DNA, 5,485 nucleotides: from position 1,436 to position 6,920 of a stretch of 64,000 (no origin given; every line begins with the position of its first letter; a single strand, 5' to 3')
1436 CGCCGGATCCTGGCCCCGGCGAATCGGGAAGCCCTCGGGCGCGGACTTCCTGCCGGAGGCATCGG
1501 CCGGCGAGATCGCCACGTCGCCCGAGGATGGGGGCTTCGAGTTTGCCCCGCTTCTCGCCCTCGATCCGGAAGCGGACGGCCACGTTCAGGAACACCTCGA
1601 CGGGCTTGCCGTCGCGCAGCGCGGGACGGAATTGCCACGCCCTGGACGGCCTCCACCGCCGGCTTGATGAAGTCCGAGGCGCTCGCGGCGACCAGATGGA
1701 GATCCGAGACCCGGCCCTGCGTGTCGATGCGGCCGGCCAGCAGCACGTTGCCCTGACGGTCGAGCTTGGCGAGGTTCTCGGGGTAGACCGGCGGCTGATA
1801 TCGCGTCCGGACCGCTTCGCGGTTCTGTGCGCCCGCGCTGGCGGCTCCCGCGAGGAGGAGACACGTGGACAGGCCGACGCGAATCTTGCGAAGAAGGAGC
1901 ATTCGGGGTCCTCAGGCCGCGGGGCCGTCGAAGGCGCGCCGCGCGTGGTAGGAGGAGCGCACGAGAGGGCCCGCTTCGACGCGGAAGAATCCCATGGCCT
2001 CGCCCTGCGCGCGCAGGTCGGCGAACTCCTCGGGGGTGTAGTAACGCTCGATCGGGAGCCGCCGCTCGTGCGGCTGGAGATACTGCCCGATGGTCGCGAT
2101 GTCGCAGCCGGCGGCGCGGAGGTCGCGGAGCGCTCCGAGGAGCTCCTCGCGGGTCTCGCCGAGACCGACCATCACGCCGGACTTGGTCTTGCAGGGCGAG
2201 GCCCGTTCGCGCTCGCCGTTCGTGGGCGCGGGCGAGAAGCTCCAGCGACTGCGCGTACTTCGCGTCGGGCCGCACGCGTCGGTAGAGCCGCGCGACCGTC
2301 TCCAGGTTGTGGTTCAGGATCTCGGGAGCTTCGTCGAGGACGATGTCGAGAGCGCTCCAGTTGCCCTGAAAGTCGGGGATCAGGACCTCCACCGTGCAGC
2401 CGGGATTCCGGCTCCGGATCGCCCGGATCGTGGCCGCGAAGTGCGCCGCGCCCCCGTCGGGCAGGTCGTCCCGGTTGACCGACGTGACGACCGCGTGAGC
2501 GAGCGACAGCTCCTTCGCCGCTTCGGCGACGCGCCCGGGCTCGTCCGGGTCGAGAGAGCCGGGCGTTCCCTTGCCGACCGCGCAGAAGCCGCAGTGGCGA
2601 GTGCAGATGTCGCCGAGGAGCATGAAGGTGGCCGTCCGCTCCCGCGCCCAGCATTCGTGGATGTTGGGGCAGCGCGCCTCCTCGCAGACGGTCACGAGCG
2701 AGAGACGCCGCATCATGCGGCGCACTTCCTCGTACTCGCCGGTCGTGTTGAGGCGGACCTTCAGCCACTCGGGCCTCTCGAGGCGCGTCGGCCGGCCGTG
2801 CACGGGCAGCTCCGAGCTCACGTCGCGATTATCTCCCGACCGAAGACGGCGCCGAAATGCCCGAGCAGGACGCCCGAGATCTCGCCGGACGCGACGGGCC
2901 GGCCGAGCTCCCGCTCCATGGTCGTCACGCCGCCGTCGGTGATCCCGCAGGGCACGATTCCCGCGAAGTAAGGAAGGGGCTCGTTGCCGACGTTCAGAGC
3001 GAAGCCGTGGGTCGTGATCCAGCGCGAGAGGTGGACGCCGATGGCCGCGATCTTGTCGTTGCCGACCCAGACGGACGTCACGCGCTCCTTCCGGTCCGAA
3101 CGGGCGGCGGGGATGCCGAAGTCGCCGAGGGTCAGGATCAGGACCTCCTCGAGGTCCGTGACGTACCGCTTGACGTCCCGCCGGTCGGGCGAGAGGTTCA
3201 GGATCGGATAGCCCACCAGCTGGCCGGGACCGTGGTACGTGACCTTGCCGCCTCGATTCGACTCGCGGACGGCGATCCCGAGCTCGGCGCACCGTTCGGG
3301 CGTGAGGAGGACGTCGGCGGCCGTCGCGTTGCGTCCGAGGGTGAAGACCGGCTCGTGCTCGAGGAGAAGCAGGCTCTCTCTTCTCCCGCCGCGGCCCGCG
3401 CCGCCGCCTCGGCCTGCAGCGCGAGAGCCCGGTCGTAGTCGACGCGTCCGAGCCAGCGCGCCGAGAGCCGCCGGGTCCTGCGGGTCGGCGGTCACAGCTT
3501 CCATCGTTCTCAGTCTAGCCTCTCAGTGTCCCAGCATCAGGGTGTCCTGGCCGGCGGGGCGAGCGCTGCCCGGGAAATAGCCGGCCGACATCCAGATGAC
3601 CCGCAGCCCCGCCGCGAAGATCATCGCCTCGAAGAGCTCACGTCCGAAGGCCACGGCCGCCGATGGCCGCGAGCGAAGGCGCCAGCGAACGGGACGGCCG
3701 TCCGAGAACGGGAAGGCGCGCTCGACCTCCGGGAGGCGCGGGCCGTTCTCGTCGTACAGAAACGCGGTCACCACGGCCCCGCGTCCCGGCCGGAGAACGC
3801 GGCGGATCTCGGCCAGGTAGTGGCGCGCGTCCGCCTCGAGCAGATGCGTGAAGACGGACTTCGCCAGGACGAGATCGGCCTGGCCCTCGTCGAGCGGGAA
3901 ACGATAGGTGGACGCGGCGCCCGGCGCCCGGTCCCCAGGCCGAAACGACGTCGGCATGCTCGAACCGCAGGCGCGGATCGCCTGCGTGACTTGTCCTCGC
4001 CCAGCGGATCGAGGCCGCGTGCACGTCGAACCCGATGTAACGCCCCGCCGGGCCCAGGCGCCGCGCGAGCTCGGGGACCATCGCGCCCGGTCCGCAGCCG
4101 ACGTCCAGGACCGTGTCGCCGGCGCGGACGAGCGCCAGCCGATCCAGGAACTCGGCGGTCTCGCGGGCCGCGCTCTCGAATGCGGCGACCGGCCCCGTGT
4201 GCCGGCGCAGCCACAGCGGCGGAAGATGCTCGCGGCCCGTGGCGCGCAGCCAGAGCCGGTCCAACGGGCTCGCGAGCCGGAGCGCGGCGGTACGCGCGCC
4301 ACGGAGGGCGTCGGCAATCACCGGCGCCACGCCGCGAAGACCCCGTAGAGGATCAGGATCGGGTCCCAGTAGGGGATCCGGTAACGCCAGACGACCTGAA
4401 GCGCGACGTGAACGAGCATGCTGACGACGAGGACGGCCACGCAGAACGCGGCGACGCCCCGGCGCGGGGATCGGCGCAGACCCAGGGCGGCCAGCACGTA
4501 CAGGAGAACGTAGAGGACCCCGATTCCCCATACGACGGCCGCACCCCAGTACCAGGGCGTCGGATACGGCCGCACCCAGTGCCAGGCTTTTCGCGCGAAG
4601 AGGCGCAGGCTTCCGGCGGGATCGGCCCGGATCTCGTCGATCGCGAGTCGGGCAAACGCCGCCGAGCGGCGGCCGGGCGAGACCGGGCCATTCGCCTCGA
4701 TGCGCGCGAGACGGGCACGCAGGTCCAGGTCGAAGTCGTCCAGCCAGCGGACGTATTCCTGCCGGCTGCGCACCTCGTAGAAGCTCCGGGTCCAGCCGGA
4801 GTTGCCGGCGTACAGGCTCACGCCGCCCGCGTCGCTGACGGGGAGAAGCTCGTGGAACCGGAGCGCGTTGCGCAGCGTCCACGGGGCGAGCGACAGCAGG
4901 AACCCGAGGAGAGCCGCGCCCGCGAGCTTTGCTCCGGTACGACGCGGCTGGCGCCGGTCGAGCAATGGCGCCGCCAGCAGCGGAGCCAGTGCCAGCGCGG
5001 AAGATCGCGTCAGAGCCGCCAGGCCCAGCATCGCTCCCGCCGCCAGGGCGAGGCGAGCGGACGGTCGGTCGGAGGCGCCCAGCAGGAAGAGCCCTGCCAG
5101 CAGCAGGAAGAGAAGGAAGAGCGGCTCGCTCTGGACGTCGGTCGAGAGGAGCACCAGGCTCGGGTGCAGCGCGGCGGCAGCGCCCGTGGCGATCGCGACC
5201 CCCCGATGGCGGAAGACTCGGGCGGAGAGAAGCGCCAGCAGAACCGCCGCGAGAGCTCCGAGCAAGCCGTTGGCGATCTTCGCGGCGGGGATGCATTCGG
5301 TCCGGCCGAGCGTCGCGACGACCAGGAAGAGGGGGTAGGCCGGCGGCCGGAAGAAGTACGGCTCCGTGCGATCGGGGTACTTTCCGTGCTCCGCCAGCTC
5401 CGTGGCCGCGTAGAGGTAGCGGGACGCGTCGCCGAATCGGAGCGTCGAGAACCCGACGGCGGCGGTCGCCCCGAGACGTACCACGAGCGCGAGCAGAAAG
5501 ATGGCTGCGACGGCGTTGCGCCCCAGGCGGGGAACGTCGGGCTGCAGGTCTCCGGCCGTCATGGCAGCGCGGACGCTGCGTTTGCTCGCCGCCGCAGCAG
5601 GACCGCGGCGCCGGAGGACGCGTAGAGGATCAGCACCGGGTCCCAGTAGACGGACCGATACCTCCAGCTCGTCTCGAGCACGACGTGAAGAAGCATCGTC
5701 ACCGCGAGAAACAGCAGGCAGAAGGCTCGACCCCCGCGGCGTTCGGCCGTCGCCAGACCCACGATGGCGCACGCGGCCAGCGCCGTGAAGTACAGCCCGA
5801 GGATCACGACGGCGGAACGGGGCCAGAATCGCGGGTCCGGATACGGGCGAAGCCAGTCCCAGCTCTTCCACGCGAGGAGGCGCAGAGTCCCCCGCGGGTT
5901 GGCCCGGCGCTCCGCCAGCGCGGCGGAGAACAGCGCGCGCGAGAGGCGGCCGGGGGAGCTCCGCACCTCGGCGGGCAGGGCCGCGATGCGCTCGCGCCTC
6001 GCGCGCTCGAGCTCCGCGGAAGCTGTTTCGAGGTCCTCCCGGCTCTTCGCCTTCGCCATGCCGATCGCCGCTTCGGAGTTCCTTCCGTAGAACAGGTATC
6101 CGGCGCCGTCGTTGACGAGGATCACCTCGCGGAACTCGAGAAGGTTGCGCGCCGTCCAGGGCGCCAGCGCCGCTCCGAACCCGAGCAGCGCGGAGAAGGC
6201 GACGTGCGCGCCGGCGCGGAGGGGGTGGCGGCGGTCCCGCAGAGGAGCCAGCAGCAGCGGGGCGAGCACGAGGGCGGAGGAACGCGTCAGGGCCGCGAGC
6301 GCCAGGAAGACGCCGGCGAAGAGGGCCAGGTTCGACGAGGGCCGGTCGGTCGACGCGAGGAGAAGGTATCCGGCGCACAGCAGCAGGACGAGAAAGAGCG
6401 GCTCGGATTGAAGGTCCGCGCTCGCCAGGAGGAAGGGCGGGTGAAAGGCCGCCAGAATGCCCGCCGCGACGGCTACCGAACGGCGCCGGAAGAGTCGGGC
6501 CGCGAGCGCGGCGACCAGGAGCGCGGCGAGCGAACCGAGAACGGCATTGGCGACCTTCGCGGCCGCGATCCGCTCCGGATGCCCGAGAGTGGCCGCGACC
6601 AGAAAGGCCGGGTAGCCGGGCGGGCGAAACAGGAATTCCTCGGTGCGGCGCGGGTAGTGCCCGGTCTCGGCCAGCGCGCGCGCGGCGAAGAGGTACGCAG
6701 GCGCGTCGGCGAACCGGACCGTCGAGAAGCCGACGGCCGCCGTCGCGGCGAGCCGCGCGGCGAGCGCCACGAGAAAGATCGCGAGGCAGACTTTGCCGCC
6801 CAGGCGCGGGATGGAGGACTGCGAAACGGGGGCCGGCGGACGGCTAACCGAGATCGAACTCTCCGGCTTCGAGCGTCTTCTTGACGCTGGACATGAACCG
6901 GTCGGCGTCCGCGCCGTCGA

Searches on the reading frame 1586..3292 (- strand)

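Call 20: search_protein_families(library=pfam, proteins=[window:1586-3292:-], max_evalue=0.001)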
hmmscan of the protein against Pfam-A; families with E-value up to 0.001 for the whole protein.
window:1586-3292:- (568 aa): 2 families
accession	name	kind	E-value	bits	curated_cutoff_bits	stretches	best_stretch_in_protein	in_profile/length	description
PF04055.27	Radical_SAM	-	9.4e-15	55.6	29.5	1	226-359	3-139/166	Radical SAM superfamily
PF16881.10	LIAS_N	-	3.6e-08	34.2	27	1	168-208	56-96/96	N-terminal domain of lipoyl synthase of Radical_SAM family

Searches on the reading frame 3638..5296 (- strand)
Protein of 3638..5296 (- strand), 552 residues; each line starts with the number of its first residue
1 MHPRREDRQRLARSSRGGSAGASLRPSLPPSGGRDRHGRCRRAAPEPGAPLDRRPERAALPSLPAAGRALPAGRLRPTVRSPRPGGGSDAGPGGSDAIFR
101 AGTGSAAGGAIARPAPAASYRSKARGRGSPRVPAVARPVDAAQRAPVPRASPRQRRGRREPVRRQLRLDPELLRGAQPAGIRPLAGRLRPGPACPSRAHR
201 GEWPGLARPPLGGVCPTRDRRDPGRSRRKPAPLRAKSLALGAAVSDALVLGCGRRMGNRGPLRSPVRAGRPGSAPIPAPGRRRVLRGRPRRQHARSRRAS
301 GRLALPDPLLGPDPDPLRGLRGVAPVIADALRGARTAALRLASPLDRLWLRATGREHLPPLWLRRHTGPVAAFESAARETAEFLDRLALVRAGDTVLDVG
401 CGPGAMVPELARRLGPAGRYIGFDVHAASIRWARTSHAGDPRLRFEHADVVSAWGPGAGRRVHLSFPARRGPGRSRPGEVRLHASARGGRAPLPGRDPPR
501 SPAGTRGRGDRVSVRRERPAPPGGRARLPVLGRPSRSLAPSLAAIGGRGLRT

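Call 20: search_protein_families(library=pfam, proteins=[window:3638-5296:-], max_evalue=0.001)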
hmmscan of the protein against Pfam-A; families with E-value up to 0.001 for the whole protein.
window:3638-5296:- (552 aa): 6 families
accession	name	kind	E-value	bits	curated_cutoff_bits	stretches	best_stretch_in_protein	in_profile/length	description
PF13649.12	Methyltransf_25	-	5e-09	37.2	27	1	396-451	1-56/97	Methyltransferase domain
PF13847.12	Methyltransf_31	-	3e-08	33.9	27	1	392-448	3-61/145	Methyltransferase domain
PF13489.12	Methyltransf_23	-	1.4e-06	28.5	27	1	377-454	6-88/164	Methyltransferase domain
PF08241.18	Methyltransf_11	-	6.8e-05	23.9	21.2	1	397-450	1-51/95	Methyltransferase domain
PF08242.18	Methyltransf_12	-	0.00014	23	30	1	397-449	1-52/98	Methyltransferase domain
PF01728.25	FtsJ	-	0.00018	21.9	24.1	1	381-434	10-61/181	FtsJ-like methyltransferase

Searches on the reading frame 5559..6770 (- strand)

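Call 20: search_protein_families(library=pfam, proteins=[window:5559-6770:-], max_evalue=0.001)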
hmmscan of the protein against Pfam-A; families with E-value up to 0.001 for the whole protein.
window:5559-6770:- (403 aa): 2 families
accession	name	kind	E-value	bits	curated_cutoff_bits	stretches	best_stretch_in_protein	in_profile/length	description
PF13231.12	PMT_2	-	7.6e-09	36.4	26.1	1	50-190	3-145/160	Dolichyl-phosphate-mannose-protein mannosyltransferase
PF02366.24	PMT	-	4.2e-05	23.7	22.7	1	70-174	84-194/245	Dolichyl-phosphate-mannose-protein mannosyltransferase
